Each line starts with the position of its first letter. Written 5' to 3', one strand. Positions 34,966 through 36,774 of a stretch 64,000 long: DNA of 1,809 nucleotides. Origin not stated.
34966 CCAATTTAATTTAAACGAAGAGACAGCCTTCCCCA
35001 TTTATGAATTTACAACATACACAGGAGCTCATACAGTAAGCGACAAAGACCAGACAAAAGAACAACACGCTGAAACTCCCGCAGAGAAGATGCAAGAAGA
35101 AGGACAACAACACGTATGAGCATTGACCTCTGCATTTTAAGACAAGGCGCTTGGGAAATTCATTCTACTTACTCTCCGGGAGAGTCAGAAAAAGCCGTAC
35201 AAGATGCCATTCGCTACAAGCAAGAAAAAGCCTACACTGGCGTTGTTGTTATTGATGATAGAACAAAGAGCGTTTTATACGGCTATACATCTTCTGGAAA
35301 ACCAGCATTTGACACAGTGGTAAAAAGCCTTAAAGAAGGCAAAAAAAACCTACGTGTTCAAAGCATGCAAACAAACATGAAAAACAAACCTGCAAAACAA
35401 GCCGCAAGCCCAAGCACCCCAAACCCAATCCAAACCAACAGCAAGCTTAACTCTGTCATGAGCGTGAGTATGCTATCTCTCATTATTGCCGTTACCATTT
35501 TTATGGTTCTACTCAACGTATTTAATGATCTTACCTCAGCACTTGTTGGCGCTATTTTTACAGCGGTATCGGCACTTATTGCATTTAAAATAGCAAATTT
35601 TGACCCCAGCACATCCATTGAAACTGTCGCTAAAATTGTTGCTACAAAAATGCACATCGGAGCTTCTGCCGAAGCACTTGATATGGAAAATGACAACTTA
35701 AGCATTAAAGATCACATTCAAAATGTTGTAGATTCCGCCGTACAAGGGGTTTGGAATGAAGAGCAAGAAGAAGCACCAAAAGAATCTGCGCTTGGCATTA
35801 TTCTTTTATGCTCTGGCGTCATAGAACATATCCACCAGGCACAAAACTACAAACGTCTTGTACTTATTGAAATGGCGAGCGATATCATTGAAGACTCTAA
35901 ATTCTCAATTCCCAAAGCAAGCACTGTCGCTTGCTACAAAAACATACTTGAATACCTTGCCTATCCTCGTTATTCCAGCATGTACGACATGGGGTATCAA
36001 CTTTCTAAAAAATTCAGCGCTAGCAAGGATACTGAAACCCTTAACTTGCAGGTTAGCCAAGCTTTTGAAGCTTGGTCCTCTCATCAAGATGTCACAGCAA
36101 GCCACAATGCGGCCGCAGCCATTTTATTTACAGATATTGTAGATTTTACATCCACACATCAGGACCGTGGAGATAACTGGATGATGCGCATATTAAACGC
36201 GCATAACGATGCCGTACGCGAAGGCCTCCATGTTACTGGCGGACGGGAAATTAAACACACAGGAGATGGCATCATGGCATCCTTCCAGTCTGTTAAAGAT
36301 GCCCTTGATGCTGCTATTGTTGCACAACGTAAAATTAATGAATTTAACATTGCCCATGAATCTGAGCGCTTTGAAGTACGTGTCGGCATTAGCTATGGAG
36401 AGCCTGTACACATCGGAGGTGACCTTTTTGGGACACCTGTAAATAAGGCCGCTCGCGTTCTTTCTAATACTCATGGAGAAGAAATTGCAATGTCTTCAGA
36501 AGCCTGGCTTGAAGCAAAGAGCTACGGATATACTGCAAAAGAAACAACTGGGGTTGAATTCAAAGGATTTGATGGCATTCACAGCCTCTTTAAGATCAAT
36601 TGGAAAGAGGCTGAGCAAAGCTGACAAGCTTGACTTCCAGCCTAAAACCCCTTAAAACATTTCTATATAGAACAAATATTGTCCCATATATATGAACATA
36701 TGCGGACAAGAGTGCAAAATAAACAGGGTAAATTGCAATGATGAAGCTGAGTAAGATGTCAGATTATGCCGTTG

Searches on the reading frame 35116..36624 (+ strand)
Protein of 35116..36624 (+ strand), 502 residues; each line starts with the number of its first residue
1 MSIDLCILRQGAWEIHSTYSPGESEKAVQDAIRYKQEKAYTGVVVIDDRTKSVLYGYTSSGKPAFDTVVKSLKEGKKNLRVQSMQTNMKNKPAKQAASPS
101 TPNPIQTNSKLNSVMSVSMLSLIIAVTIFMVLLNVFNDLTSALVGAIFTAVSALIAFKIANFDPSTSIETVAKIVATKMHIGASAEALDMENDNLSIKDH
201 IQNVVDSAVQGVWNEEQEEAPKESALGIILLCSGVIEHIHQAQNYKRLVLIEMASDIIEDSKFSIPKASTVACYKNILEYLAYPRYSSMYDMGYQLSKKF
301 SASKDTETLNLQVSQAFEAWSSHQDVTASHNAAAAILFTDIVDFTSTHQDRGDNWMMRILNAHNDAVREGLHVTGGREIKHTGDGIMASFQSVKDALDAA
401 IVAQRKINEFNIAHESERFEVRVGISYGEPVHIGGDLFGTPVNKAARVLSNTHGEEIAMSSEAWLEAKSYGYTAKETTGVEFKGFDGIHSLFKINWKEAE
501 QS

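Call 82: search_protein_families(library=pfam, proteins=[window:35116-36624:+], max_evalue=0.001)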
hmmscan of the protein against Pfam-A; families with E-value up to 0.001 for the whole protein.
window:35116-36624:+ (502 aa): 1 family
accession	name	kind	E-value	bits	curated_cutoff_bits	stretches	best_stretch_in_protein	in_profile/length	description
PF00211.25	Guanylate_cyc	-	1.4e-15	57.8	21.9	1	331-484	6-172/183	Adenylate and Guanylate cyclase catalytic domain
